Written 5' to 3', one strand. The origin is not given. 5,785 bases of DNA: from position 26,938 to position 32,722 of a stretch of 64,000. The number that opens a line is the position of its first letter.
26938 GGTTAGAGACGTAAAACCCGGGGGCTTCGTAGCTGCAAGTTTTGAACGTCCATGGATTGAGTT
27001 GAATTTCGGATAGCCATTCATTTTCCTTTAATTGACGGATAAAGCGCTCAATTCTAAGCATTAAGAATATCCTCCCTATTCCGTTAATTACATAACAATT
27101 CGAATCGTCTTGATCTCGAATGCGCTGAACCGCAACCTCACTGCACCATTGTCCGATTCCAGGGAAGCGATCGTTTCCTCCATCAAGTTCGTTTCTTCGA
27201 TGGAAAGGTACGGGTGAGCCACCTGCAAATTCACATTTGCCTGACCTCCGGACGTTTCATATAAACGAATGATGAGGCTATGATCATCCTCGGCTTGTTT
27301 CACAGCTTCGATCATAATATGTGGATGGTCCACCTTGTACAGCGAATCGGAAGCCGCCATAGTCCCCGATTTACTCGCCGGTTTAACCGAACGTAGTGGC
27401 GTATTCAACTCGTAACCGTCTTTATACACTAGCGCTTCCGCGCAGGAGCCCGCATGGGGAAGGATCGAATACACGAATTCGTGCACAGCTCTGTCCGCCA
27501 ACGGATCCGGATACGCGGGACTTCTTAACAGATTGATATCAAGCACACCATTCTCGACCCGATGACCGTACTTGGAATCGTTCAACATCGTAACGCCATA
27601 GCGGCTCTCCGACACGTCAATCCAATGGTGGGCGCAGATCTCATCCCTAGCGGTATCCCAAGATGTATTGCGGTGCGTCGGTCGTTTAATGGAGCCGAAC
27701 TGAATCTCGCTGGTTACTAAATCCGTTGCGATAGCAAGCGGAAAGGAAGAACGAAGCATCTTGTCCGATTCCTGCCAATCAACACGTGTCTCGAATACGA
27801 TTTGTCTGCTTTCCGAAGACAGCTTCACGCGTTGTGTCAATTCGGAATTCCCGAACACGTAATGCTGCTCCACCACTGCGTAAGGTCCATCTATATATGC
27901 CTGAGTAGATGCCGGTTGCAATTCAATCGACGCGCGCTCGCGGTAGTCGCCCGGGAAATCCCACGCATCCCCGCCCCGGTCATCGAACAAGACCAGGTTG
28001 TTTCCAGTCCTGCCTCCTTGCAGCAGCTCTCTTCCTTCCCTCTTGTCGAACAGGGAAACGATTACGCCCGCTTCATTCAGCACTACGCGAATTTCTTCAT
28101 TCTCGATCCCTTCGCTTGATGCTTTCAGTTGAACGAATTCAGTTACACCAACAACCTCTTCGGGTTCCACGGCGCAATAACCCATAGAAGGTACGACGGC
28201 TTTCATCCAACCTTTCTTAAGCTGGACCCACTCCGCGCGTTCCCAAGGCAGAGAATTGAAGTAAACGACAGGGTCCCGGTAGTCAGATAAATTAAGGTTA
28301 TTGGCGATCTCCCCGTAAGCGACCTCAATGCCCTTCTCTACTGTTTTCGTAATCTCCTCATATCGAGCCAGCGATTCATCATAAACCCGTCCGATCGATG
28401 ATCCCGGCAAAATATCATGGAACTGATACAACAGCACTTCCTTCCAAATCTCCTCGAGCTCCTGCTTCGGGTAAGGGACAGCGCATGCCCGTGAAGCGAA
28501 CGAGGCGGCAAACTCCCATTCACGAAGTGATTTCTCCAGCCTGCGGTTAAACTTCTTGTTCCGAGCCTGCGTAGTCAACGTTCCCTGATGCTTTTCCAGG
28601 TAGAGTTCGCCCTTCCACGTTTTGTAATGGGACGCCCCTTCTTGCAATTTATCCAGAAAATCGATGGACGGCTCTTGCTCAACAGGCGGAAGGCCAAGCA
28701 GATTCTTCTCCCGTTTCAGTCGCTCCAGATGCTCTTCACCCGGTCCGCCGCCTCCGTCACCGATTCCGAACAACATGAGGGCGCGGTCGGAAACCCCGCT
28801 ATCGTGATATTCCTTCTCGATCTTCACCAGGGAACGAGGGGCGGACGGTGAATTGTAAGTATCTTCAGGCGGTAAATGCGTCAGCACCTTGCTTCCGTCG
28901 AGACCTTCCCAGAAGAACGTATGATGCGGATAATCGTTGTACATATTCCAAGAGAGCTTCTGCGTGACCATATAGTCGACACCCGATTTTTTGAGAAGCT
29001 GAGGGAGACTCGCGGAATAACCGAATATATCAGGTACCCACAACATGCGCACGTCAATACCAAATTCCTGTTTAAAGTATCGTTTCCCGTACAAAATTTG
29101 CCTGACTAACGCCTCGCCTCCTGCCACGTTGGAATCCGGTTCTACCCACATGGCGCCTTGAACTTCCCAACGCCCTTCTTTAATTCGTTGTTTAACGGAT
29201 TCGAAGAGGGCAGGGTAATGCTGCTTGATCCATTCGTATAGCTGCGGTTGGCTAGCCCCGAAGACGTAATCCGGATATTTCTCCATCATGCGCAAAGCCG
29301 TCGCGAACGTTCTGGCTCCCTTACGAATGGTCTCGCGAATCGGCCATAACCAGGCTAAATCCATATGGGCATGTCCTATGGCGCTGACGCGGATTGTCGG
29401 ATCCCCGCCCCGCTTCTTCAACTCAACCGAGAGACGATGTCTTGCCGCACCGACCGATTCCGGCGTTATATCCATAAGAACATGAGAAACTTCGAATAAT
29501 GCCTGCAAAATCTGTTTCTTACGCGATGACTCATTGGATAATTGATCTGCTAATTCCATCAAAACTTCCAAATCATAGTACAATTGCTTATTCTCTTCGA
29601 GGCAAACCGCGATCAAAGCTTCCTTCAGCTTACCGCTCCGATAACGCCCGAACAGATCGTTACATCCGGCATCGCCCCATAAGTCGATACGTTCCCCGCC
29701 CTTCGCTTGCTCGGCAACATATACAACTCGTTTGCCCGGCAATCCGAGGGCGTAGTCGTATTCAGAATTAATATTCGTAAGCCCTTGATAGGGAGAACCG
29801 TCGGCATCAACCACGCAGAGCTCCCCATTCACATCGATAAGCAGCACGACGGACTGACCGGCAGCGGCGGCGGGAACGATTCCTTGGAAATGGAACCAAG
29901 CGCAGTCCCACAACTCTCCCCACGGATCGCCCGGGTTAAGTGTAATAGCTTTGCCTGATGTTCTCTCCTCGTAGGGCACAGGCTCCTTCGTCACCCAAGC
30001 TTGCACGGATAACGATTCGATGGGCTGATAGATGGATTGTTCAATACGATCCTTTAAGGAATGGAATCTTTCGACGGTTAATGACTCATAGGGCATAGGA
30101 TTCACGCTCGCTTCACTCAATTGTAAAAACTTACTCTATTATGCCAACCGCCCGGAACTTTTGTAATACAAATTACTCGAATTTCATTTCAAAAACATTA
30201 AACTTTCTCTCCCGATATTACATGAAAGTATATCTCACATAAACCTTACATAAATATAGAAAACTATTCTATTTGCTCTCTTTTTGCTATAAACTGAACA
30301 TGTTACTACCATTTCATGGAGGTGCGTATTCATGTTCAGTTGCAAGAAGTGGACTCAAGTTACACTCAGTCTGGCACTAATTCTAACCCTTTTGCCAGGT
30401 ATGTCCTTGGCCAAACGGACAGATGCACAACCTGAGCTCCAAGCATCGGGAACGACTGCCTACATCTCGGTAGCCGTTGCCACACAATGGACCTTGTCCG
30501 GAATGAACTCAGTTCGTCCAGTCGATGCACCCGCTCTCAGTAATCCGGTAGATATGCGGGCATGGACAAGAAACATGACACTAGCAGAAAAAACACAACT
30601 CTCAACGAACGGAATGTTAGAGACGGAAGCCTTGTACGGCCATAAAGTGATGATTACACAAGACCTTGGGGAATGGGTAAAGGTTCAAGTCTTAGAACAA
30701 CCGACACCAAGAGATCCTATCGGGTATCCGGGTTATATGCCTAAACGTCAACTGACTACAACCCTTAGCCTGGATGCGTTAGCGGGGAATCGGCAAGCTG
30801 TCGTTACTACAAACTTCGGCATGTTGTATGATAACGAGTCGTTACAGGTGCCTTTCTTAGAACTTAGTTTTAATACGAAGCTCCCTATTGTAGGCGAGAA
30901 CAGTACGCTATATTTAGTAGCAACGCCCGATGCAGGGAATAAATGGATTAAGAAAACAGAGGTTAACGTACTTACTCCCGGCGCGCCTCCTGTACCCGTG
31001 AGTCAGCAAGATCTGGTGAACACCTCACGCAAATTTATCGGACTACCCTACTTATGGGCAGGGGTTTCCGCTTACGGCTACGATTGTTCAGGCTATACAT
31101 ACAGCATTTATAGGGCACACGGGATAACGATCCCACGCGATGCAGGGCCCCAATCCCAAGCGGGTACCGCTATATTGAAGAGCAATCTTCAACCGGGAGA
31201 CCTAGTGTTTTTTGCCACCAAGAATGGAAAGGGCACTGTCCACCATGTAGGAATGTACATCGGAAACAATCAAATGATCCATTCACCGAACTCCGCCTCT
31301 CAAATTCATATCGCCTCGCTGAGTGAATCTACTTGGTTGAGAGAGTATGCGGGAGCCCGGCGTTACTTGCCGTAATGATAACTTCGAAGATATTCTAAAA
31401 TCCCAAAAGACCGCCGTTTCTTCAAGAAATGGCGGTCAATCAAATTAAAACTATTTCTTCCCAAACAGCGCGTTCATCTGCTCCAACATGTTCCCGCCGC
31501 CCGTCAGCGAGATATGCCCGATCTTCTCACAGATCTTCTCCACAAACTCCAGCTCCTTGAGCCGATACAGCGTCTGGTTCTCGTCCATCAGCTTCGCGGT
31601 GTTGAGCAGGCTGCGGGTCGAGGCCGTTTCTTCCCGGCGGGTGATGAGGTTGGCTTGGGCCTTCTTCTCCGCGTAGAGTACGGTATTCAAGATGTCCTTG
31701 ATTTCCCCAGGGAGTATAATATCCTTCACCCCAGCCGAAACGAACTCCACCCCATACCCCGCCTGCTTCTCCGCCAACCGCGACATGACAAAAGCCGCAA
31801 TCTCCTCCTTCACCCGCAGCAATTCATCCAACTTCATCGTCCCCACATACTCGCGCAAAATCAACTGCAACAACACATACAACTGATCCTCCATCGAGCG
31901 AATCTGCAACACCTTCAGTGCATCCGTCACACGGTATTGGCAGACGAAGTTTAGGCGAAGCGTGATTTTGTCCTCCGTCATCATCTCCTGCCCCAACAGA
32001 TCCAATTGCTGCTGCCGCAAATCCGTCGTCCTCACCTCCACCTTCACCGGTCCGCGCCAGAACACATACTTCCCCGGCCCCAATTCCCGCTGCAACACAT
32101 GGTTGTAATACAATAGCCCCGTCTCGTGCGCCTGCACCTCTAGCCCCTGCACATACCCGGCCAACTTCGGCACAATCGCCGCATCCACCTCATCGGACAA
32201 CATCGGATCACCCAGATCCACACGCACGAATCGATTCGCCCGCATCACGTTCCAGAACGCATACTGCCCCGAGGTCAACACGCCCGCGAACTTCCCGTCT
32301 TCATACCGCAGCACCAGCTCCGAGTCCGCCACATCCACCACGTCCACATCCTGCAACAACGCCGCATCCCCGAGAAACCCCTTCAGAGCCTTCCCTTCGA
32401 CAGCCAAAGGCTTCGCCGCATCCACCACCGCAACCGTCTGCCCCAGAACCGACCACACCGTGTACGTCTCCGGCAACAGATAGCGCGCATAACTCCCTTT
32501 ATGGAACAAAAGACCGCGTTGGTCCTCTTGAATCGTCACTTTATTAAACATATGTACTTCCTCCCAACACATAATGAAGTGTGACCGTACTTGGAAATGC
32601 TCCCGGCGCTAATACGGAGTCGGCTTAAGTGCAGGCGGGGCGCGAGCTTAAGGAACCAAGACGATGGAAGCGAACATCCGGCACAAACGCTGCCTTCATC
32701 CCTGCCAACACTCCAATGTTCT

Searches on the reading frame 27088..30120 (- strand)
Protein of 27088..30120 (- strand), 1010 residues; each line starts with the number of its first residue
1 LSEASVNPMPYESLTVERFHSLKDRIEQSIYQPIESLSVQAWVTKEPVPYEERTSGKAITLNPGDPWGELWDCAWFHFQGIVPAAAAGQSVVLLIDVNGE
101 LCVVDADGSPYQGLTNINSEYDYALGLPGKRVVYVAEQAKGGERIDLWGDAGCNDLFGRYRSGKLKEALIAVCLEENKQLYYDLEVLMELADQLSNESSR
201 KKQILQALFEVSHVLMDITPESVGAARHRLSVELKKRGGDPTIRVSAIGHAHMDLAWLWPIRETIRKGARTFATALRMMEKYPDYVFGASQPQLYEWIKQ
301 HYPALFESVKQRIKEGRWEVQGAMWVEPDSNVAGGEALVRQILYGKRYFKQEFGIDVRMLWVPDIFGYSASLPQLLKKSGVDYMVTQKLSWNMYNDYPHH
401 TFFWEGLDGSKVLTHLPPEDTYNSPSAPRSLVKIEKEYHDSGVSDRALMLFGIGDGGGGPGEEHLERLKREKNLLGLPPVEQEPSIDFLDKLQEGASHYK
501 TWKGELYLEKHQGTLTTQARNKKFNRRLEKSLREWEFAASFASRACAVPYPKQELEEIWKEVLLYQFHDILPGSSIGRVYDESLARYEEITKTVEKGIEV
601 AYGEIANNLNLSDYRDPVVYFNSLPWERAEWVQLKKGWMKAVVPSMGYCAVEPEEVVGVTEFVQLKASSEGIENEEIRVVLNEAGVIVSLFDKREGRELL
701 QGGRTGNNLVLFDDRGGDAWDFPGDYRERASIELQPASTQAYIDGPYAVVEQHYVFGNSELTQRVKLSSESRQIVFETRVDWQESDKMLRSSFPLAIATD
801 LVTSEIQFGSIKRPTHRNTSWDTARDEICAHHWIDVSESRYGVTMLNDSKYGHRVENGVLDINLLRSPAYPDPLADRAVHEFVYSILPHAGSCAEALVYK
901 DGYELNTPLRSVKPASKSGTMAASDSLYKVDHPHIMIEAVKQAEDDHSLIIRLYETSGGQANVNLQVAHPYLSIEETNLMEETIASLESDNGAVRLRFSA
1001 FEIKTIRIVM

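Call 17: search_protein_families(library=pfam, proteins=[window:27088-30120:-], max_evalue=0.001)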
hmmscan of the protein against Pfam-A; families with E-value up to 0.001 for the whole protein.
window:27088-30120:- (1010 aa): 6 families
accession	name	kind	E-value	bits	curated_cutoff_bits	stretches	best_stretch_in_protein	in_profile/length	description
PF01074.27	Glyco_hydro_38N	-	7.2e-87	291.7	25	1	245-497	2-264/270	Glycosyl hydrolases family 38 N-terminal domain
PF07748.19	Glyco_hydro_38C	-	3.1e-56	191.4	25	1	672-873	1-205/206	Glycosyl hydrolases family 38 C-terminal domain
PF09261.16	Alpha-mann_mid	-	1.2e-26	93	31.1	1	509-602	1-93/96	Alpha mannosidase middle domain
PF17677.7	Glyco_hydro38C2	-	1.4e-16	60.8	22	1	934-1006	1-72/72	Glycosyl hydrolases family 38 C-terminal beta sandwich domain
PF22907.2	Ams1-like_1st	-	1.7e-06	28.3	27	1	32-159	5-121/145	Alpha-mannosidase, jelly roll domain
PF03065.20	Glyco_hydro_57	-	5.2e-05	23.1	21.2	1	293-395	78-180/291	Glycosyl hydrolase family 57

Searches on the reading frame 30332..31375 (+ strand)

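Call 17: search_protein_families(library=pfam, proteins=[window:30332-31375:+], max_evalue=0.001)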
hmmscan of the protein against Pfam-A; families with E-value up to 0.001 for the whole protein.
window:30332-31375:+ (347 aa): 3 families
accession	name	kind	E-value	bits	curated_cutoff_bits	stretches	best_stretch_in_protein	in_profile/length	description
PF00877.26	NLPC_P60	-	1.6e-30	105.6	23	1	237-344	1-105/105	NlpC/P60 family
PF23795.1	SH3_YKFC_2nd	-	8.1e-16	58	27.4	1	158-213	1-56/57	YKFC SH3b2 domain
PF18348.7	SH3_16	-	2e-05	24.7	25.8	1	93-141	8-49/49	Bacterial dipeptidyl-peptidase Sh3 domain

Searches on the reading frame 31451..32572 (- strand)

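Call 16: search_protein_families(library=pfam, proteins=[window:31451-32572:-], max_evalue=0.001)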
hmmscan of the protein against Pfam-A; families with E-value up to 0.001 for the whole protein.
window:31451-32572:- (373 aa): 1 family
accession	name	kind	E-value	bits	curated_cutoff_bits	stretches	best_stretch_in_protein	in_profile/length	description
PF01145.31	Band_7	-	5.6e-24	85.6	23.6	1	145-315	2-175/176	SPFH domain / Band 7 family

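Call 83: search_protein_families(library=padloc, proteins=[window:31451-32572:-], max_evalue=0.01)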
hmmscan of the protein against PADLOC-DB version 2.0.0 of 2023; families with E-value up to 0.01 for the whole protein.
window:31451-32572:- (373 aa): 0 families
